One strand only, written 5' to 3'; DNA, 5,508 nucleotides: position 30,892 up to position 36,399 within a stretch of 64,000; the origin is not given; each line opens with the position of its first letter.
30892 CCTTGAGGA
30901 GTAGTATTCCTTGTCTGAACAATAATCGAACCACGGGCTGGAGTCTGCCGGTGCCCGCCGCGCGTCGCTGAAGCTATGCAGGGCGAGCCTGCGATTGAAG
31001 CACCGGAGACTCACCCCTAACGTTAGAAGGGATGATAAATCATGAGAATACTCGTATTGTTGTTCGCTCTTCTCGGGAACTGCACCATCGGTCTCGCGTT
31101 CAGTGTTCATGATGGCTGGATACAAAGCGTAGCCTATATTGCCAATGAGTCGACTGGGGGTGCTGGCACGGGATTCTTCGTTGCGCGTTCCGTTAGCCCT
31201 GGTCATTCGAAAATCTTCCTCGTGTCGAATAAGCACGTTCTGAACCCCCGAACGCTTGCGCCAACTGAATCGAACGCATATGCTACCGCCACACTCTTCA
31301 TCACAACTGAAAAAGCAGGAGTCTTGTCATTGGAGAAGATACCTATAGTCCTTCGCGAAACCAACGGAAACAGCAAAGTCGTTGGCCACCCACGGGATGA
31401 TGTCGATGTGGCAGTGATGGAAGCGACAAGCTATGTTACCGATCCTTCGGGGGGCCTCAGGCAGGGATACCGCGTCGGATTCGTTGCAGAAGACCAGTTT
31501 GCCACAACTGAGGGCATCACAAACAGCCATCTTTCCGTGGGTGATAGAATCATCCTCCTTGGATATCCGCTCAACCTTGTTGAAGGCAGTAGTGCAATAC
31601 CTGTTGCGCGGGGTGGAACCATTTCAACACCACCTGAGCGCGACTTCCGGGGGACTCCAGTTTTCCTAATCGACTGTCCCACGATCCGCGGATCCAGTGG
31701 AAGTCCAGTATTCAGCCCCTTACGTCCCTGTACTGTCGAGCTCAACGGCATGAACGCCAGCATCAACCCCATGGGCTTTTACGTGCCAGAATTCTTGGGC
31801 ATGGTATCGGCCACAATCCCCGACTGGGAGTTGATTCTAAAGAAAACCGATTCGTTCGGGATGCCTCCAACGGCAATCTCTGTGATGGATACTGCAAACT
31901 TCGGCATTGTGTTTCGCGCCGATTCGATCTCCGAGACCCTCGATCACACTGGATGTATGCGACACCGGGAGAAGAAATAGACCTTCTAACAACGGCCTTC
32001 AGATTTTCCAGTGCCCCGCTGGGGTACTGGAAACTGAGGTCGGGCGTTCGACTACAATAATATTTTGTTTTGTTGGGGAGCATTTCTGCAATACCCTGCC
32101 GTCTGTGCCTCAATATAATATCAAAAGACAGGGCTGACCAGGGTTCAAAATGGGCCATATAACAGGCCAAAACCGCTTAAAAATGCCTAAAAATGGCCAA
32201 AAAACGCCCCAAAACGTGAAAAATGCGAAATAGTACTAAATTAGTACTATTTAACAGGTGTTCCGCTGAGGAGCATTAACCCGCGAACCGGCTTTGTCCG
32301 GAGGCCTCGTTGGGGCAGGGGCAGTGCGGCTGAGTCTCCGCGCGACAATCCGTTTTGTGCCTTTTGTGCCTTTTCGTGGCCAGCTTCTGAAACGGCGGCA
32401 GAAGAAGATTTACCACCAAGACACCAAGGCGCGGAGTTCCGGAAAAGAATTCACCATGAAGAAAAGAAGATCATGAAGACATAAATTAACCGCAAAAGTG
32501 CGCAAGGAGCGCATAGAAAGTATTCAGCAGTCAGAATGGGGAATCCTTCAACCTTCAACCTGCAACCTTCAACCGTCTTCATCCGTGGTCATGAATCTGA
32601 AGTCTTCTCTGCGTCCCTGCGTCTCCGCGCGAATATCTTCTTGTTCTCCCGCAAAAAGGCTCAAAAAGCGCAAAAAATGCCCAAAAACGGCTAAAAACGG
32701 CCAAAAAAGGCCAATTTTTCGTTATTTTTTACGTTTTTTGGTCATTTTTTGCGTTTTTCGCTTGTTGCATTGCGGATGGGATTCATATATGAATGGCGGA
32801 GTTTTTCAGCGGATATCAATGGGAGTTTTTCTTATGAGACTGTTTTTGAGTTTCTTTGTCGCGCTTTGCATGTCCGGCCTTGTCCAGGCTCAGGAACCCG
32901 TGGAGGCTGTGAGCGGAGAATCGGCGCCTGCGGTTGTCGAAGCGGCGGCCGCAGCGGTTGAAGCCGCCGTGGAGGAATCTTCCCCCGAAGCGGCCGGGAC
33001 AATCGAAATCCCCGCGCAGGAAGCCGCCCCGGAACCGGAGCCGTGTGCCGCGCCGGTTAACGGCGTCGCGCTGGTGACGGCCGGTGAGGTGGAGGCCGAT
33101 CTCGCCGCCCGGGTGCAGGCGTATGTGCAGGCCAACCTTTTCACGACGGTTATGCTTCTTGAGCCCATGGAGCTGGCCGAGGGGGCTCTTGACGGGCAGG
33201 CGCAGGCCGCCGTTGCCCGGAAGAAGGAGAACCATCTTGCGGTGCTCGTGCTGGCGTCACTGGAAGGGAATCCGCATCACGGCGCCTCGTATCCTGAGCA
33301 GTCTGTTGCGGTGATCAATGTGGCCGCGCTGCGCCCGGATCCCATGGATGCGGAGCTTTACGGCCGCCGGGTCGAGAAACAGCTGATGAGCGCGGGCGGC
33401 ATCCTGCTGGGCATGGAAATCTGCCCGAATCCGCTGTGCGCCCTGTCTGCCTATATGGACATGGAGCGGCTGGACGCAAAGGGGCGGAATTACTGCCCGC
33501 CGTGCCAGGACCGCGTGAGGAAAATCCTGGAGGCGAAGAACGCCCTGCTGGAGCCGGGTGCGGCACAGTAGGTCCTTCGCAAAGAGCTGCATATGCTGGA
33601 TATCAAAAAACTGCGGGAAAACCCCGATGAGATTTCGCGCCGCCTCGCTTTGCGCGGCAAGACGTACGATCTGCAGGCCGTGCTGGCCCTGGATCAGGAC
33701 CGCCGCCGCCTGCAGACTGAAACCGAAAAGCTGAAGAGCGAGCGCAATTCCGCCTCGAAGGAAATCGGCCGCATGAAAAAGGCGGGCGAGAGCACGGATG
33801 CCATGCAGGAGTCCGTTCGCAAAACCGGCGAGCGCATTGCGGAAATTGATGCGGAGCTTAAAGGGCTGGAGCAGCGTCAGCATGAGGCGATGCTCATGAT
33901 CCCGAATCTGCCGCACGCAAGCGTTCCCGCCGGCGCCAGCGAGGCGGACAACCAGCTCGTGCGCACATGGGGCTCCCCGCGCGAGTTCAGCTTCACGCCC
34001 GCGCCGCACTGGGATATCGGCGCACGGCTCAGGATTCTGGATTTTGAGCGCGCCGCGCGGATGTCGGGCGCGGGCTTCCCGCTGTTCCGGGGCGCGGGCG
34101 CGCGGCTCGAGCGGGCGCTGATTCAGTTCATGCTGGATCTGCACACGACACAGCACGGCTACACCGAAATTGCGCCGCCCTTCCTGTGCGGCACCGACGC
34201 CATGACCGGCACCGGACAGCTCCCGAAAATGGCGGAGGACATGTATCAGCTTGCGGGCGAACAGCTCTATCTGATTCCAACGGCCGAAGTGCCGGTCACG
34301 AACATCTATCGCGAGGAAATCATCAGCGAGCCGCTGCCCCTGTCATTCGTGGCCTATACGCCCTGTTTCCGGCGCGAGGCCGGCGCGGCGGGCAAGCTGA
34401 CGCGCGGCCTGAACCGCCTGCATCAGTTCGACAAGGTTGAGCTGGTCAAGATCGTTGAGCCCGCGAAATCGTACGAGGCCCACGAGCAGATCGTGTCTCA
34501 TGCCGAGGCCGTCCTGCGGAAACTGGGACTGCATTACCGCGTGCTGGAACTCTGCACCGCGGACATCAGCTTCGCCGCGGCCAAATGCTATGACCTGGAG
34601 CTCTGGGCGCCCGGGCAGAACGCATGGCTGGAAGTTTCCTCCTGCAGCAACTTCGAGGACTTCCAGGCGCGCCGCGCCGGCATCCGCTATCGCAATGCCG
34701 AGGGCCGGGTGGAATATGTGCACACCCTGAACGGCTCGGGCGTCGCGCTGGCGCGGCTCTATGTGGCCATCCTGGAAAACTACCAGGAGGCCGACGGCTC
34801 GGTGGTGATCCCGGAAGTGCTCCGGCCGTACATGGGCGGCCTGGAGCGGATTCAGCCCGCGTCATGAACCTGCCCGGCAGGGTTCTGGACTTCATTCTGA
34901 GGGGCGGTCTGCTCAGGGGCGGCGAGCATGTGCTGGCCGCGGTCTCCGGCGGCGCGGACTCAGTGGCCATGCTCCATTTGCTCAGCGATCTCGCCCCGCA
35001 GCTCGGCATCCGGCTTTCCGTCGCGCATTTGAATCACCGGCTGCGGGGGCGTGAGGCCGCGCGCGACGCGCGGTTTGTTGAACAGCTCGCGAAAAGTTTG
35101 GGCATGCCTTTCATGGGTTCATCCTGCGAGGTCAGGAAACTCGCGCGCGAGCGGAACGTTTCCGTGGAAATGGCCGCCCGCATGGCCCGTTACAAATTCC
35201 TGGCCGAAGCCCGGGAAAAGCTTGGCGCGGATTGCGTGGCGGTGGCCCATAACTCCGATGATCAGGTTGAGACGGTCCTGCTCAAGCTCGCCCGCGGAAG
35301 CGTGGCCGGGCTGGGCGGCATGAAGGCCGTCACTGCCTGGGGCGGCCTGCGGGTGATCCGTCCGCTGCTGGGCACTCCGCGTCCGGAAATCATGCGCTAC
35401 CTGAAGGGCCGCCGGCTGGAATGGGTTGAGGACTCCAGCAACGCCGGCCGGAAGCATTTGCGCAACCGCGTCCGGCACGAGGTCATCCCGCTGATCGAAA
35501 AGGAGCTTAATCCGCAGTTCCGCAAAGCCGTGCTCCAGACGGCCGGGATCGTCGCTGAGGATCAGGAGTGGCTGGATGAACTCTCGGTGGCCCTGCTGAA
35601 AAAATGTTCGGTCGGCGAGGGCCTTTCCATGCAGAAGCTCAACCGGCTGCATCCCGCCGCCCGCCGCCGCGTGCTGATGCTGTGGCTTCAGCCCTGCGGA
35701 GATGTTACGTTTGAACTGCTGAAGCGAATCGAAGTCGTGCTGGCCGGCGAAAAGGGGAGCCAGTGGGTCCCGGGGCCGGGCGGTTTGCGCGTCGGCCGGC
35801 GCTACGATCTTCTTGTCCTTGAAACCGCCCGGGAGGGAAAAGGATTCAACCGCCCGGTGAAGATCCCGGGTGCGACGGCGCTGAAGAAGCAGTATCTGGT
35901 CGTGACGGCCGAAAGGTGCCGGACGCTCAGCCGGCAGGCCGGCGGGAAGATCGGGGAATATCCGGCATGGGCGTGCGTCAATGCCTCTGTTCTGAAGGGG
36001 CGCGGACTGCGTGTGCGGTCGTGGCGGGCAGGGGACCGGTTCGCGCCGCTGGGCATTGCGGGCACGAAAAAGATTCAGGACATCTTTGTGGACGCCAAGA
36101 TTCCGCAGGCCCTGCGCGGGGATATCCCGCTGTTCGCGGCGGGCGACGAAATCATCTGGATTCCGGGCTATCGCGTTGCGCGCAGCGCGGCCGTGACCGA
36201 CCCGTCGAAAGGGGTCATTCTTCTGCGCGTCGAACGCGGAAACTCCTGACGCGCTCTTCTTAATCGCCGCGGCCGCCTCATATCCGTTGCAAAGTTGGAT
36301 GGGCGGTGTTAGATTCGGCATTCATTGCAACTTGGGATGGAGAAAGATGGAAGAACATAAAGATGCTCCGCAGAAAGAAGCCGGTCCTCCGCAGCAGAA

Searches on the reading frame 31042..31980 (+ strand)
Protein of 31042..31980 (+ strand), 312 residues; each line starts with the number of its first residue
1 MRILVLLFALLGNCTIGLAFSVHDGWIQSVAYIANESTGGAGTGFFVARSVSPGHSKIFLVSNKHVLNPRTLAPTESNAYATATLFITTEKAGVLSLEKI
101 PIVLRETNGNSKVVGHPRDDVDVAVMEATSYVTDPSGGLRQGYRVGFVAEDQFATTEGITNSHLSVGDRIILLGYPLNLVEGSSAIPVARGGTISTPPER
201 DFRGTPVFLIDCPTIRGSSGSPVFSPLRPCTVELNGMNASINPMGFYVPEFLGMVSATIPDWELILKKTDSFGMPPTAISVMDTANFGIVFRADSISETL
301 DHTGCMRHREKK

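Call 65: search_protein_families(library=pfam, proteins=[window:31042-31980:+], max_evalue=0.00001)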
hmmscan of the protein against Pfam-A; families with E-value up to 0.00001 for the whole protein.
window:31042-31980:+ (312 aa): 1 family
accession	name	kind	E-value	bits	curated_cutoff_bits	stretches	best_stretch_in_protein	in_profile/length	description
PF13365.12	Trypsin_2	-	5.3e-08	34.1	27.6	1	42-225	1-136/144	Trypsin-like peptidase domain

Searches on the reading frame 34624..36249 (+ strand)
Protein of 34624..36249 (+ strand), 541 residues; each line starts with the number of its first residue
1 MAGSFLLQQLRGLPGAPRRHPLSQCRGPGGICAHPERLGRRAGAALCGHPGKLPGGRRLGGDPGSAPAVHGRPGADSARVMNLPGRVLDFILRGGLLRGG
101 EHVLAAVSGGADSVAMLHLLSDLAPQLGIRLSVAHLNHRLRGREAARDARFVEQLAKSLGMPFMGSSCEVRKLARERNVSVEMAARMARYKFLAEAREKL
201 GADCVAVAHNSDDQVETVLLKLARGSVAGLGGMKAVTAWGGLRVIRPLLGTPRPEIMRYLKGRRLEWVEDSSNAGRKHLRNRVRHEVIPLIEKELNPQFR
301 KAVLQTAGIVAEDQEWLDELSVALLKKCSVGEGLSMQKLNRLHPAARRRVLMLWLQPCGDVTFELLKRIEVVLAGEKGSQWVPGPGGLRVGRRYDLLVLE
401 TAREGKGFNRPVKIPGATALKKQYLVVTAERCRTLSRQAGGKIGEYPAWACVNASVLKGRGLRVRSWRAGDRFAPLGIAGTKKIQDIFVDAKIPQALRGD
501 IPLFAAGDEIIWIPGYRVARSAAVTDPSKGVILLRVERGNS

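Call 66: search_protein_families(library=pfam, proteins=[window:34624-36249:+], max_evalue=0.00001)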
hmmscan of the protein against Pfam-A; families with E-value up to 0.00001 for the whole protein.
window:34624-36249:+ (541 aa): 2 families
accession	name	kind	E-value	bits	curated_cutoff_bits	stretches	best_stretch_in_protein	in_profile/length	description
PF01171.26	ATP_bind_3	-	2.3e-52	177.8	27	1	103-286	2-182/182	PP-loop family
PF11734.13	TilS_C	-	2.1e-16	59.5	22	1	462-531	1-70/74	TilS substrate C-terminal domain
